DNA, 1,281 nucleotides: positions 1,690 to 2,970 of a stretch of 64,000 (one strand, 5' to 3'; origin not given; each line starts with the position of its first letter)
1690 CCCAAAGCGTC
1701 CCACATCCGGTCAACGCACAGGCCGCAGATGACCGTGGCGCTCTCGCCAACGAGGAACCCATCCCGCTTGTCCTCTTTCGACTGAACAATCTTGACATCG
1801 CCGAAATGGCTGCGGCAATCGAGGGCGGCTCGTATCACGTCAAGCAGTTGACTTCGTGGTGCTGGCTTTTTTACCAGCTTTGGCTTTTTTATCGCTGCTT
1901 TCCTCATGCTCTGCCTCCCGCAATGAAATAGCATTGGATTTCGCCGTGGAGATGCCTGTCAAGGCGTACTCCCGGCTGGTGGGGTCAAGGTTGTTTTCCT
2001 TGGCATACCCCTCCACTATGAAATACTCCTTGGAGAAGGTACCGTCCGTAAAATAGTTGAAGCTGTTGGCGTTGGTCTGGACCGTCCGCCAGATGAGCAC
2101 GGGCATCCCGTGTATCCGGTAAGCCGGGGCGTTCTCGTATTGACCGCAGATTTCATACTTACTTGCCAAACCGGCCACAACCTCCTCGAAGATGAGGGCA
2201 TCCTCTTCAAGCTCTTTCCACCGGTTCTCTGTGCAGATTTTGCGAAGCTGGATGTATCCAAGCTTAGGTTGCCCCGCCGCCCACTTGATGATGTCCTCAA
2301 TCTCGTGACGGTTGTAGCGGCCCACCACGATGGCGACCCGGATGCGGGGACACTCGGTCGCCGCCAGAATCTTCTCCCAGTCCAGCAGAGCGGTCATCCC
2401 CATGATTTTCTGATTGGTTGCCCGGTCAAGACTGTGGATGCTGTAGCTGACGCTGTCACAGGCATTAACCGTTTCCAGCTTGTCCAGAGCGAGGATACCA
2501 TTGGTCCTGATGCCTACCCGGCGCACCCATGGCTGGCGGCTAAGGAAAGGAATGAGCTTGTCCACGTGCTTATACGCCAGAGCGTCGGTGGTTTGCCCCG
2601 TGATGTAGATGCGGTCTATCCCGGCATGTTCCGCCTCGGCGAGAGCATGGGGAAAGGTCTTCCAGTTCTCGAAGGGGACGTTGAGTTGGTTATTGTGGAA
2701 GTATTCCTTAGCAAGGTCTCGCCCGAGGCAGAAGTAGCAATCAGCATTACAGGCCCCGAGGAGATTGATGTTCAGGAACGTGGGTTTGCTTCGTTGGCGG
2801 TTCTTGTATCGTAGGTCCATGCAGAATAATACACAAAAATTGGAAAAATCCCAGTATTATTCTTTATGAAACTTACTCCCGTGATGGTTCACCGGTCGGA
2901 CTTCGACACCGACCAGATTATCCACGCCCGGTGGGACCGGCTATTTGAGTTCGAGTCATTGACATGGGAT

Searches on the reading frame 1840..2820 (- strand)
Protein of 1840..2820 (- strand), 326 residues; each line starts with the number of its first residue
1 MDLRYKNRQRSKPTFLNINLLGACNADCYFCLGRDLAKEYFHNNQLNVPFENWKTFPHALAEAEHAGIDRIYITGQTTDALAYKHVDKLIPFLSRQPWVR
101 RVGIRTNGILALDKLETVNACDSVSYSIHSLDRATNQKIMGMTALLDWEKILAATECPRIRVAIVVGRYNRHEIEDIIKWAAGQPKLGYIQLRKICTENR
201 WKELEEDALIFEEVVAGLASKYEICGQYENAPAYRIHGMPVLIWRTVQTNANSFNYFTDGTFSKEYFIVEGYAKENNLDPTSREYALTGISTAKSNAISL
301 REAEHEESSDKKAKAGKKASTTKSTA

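Call 3: search_protein_families(library=pfam, proteins=[window:1840-2820:-], max_evalue=1)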
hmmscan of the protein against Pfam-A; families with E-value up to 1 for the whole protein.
window:1840-2820:- (326 aa): 1 family
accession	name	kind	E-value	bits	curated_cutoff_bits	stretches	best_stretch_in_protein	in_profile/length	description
PF04055.27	Radical_SAM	-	8.7e-10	39.4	29.5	1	19-181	2-166/166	Radical SAM superfamily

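Call 6: search_protein_families(library=phrogs, proteins=[window:1840-2820:-], max_evalue=0.1)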
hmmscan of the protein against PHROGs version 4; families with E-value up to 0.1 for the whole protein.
window:1840-2820:- (326 aa): 3 families
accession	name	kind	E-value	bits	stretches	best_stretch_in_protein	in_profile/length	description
phrog_21308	-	other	0.0042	16.2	1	18-182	417-584/735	radical SAM domain-containing protein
phrog_23697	-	unknown function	0.054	14.7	0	188-226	27-64/91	-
phrog_1802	-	other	0.085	12.7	0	7-35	37-65/556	radical SAM domain-containing protein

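Call 7: find_related_loci(query=window:1840-2820:-, collection=viral_contigs, flank=5000)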
Query window:1840-2820:- (326 aa) in viral_contigs; peptide patterns used: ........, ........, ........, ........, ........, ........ (x = any residue, [..] = any of these).
24 stretches matched a pattern, but none encodes a relative of the query by tblastn (E <= 1e-3).

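Call 14: find_homologous_proteins(query=window:1840-2820:-, max_evalue=0.001)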
Query window:1840-2820:- (326 aa): 205 proteins with E <= 0.001 among 2409 candidates; the best 120 are listed.
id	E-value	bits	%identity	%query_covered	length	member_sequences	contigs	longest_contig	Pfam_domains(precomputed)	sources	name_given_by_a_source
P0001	9.6e-190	648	100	86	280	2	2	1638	PF04055.28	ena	-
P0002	1.2e-108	381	57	90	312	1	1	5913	PF04055.28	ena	-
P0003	2.1e-79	285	50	84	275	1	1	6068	PF04055.28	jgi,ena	-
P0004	7.2e-79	284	50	84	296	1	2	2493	PF04055.28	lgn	-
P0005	1.1e-76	276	50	83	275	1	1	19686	PF04055.28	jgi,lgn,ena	-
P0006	4.7e-75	271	48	83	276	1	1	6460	PF04055.28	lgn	-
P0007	9.5e-75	270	49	83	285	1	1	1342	PF04055.28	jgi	-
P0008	1.7e-74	269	47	83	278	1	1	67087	PF04055.28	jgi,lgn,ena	-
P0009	5.6e-74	267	48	83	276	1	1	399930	PF04055.28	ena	-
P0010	9.6e-74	267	48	82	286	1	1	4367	PF04055.28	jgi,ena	-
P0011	1.1e-73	266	45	91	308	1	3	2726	PF04055.28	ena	-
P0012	2.7e-73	265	46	83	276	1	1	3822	PF04055.28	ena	-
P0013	5.4e-73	264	47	84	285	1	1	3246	PF04055.28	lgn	-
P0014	5.9e-73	264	46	83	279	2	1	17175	PF04055.28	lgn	-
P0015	6.9e-73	264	46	83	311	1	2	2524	PF04055.28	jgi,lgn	-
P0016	7.7e-73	264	48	83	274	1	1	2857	PF04055.28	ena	-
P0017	1.2e-72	263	47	84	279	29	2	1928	PF04055.28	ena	-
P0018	3.1e-72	262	45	84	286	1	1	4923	PF04055.28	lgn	-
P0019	4.6e-72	261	48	83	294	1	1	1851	PF04055.28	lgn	-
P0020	5.8e-72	261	46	84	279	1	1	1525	PF04055.28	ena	-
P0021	7.8e-72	260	47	83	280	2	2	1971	PF04055.28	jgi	jgi:molybdenum cofactor biosynthesis enzyme MoaA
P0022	8.7e-72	260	47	83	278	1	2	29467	PF04055.28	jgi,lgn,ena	jgi:MoaA/NifB/PqqE/SkfB family radical SAM enzyme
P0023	1.1e-71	260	46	82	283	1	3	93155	PF04055.28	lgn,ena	-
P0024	2.8e-71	259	46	83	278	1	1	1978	PF04055.28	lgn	-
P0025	2.9e-71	259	47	85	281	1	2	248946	PF04055.28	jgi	jgi:MoaA/NifB/PqqE/SkfB family radical SAM enzyme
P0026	3.0e-71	258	47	83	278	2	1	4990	PF04055.28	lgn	-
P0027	4.2e-71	258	47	83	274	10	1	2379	PF04055.28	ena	-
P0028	4.6e-71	258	45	83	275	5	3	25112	PF04055.28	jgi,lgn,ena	-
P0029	4.8e-71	258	45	84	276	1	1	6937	PF04055.28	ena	-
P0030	5.3e-71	258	47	83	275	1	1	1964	PF04055.28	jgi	jgi:MoaA/NifB/PqqE/SkfB family radical SAM enzyme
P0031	5.5e-71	258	46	82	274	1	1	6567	PF04055.28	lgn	-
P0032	6.0e-71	257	46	83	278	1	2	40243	PF04055.28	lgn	-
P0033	6.4e-71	257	45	83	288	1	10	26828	PF04055.28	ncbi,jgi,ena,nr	ncbi:TPA: radical SAM protein [Candidatus Woesearchaeota archaeon]|nr:radical SAM protein [Candidatu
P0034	6.7e-71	257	45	83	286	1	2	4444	PF04055.28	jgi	-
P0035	7.5e-71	257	47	84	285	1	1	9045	PF04055.28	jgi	jgi:molybdenum cofactor biosynthesis enzyme MoaA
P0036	8.6e-71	257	46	83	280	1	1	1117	PF04055.28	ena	-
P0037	9.0e-71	257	47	84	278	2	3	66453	PF04055.28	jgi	jgi:MoaA/NifB/PqqE/SkfB family radical SAM enzyme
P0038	1.2e-70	257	45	83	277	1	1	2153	PF04055.28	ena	-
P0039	1.8e-70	256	45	83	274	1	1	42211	PF04055.28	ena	-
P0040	2.6e-70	255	47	83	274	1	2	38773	PF04055.28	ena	-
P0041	2.9e-70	255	45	83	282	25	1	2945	PF04055.28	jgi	-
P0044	4.2e-70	255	46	83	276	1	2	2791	PF04055.28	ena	-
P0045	4.9e-70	254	44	83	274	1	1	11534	PF04055.28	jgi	jgi:MoaA/NifB/PqqE/SkfB family radical SAM enzyme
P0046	5.1e-70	254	46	83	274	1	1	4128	PF04055.28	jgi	jgi:MoaA/NifB/PqqE/SkfB family radical SAM enzyme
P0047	6.5e-70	254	45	83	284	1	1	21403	PF04055.28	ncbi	-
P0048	7.8e-70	254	47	83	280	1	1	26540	PF04055.28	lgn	-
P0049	8.3e-70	254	46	83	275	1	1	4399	PF04055.28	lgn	-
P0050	9.2e-70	254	47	82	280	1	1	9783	PF04055.28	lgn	-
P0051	1.2e-69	253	45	83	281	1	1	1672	PF04055.28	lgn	-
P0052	1.8e-69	253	46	83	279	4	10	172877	PF04055.28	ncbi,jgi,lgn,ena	-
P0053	2.7e-69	252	45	83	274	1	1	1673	PF04055.28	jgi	jgi:molybdenum cofactor biosynthesis enzyme MoaA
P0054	2.9e-69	252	45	84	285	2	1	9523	PF04055.28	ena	-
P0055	5.2e-69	251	46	83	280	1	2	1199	PF04055.28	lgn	-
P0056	5.3e-69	251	45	83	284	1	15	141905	PF04055.28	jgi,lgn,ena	-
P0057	7.1e-69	251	45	83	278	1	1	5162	PF04055.28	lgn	-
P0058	8.1e-69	250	45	83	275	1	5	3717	PF04055.28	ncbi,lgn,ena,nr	ncbi:MAG: radical SAM protein [Candidatus Methanofastidiosa archaeon]|nr:radical SAM protein [Candid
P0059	9.9e-69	250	45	83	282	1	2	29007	PF04055.28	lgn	-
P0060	1.1e-68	250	46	83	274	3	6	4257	PF04055.28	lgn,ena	-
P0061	1.2e-68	250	45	83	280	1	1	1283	PF04055.28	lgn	-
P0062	1.3e-68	250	46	83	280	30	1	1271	PF04055.28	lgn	-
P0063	1.4e-68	250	45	83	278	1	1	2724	PF04055.28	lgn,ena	-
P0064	1.4e-68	250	44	83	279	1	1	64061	PF04055.28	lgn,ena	-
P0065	1.5e-68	250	45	83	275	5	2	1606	PF04055.28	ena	-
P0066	1.7e-68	249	45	83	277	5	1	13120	PF04055.28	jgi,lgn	jgi:molybdenum cofactor biosynthesis enzyme MoaA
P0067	1.8e-68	249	45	83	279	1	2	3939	PF04055.28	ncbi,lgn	-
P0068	1.8e-68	249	46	83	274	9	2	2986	PF04055.28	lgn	-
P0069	1.8e-68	249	47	82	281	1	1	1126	PF04055.28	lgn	-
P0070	2.0e-68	249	44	85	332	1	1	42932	PF04055.28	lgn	-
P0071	2.2e-68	249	46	83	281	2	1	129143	PF04055.28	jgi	jgi:molybdenum cofactor biosynthesis enzyme MoaA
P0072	2.2e-68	249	46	83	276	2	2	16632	PF04055.28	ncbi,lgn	-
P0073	2.3e-68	249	49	84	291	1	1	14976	PF04055.28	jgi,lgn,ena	-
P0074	2.5e-68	249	45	83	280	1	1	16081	PF04055.28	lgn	-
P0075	2.5e-68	249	44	83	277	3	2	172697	PF04055.28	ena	-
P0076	3.5e-68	248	43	86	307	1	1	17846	PF04055.28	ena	-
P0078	3.8e-68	248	46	83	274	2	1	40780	PF04055.28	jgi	jgi:molybdenum cofactor biosynthesis enzyme MoaA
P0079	4.1e-68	248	45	83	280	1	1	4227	PF04055.28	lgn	-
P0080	4.8e-68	248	44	83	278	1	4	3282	PF04055.28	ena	-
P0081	6.1e-68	248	43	83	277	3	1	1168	PF04055.28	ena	-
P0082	6.6e-68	248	44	84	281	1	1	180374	PF04055.28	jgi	-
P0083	8.1e-68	247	45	83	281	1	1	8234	PF04055.28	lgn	-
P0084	8.1e-68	247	46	83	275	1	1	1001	PF04055.28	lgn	-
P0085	1.0e-67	247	46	82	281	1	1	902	PF04055.28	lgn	-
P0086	1.1e-67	247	44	85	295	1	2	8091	PF04055.28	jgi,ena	jgi:molybdenum cofactor biosynthesis enzyme MoaA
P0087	1.2e-67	247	43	83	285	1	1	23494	PF04055.28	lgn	-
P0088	1.3e-67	247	44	83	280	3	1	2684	PF04055.28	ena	-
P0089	1.5e-67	246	44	83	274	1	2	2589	PF04055.28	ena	-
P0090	1.6e-67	246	46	82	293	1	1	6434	PF04055.28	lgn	-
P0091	1.6e-67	246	47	83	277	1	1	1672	PF04055.28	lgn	-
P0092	1.6e-67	246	44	83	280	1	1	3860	PF04055.28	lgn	-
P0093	2.2e-67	246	45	82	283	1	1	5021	PF04055.28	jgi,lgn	jgi:molybdenum cofactor biosynthesis enzyme MoaA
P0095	3.0e-67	245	44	83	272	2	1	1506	PF04055.28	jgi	-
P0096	3.2e-67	245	46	83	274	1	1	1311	PF04055.28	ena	-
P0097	3.3e-67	245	44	84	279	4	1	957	PF04055.28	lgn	-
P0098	3.7e-67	245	45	84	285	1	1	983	PF04055.28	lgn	-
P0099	4.2e-67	245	44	84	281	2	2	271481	PF04055.28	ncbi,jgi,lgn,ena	-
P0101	6.1e-67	244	44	83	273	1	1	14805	PF04055.28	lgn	-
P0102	6.5e-67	244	43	82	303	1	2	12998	PF04055.28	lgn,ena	-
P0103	6.6e-67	244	42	85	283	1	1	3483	PF04055.28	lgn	-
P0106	9.1e-67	244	45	83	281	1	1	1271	PF04055.28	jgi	jgi:molybdenum cofactor biosynthesis enzyme MoaA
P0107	9.3e-67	244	45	83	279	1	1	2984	PF04055.28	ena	-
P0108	9.3e-67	244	47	83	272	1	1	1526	PF04055.28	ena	-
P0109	9.9e-67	244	46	85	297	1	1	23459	PF04055.28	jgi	jgi:MoaA/NifB/PqqE/SkfB family radical SAM enzyme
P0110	1.1e-66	243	44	83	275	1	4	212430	PF04055.28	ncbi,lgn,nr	ncbi:MAG: hypothetical protein HYW23_03845 [Candidatus Aenigmarchaeota archaeon]|nr:hypothetical pro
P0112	1.2e-66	243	45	83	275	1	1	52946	PF04055.28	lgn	-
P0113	1.2e-66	243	42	82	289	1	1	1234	PF04055.28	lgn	-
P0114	1.3e-66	243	45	85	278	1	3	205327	PF04055.28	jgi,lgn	jgi:molybdenum cofactor biosynthesis enzyme MoaA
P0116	1.5e-66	243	44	83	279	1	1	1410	PF04055.28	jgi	jgi:molybdenum cofactor biosynthesis enzyme MoaA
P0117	1.8e-66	243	42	84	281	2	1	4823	PF04055.28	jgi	-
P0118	2.5e-66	242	43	85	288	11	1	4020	PF04055.28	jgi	jgi:MoaA/NifB/PqqE/SkfB family radical SAM enzyme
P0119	2.5e-66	242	45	83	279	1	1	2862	PF04055.28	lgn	-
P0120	2.9e-66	242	43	84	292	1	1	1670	PF04055.28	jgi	jgi:molybdenum cofactor biosynthesis enzyme MoaA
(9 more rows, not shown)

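Call 15: search_protein_families(library=ncbifam, proteins=[window:1840-2820:-], max_evalue=1)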
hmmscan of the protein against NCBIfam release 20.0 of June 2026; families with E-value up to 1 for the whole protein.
window:1840-2820:- (326 aa): 12 families
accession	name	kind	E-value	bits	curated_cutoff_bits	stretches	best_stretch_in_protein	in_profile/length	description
TIGR02666.1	moaA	equivalog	1.7e-12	47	284.05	1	16-222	12-220/336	GTP 3',8-cyclase MoaA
TIGR02668.1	moaA_archaeal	equivalog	1.4e-09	37.3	325.25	1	16-242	12-237/303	GTP 3',8-cyclase MoaA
NF001199.0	PRK00164.2-1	equivalog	9.9e-07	28.2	231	1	15-240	13-237/308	GTP 3',8-cyclase MoaA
TIGR04317.1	W_rSAM_matur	equivalog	1.6e-06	27.5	380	1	16-181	6-171/349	tungsten cofactor oxidoreductase radical SAM maturase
TIGR04311.1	rSAM_Geo_metal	subfamily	0.00015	20.9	400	1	13-184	2-177/423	radical SAM/SPASM family putative metalloenzyme maturase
NF038073.1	rSAM_STM4011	subfamily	0.0005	19.4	200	1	21-119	9-102/278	STM4011 family radical SAM protein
NF038283.1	viperin_w_prok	equivalog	0.0011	18.2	180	1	16-142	4-128/281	viperin family antiviral radical SAM protein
TIGR04466.1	rSAM_BlsE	equivalog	0.0014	18.2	400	1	15-135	4-110/327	cytosylglucuronate decarboxylase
NF045702.1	rSAM_GDGT_ether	equivalog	0.0077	14.9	450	1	10-183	82-255/486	tetraether lipid synthase Tes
TIGR04321.1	spiroSPASM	subfamily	0.0077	14.9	250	1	9-123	226-335/510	spiro-SPASM protein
NF011790.0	PRK15254.1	equivalog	0.0099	15.1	370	1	72-130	35-93/247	fimbrial chaperone protein StdC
TIGR00238.1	TIGR00238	subfamily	0.047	12.7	199.2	1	19-111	118-203/331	KamA family radical SAM protein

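Call 18: find_encoding_contigs(protein=P0002, flank=5000, max_places=3)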
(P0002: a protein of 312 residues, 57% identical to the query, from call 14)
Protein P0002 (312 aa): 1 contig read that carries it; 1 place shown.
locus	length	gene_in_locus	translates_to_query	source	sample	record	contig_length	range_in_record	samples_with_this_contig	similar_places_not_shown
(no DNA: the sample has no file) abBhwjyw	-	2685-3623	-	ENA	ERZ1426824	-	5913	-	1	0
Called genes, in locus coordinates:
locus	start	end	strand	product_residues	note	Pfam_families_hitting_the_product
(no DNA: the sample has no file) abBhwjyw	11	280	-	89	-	-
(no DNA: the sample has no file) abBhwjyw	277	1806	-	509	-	-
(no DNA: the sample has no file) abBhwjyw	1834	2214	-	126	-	-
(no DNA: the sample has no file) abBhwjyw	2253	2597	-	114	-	-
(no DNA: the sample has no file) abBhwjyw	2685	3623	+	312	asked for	PF04055:Radical_SAM (weak)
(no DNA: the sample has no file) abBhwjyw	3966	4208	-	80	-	-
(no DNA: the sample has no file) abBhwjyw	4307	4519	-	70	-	-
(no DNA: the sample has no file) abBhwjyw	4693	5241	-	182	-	PF01844:HNH, PF14279:HNH_5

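Call 19: find_encoding_contigs(protein=P0005, flank=5000, max_places=3)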
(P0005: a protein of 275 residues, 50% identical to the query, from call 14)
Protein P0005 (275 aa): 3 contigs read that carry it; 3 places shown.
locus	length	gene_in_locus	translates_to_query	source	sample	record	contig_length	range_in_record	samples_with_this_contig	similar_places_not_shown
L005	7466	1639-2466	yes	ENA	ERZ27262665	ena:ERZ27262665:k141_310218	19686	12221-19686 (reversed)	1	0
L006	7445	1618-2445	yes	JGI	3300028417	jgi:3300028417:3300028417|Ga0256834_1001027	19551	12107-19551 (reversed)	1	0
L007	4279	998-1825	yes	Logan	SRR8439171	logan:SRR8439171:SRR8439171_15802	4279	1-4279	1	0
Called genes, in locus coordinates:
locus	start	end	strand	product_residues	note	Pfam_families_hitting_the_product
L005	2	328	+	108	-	?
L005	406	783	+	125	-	-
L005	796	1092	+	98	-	-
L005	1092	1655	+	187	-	-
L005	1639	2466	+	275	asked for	PF04055:Radical_SAM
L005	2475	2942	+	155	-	-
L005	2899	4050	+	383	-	PF09511:RNA_lig_T4_1, PF09414:RNA_ligase (weak)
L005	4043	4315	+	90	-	-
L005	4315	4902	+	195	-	-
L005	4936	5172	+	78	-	-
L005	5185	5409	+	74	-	-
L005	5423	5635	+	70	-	-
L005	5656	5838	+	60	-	-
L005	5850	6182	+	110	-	-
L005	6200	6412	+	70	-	-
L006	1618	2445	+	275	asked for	PF04055:Radical_SAM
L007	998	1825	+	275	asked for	PF04055:Radical_SAM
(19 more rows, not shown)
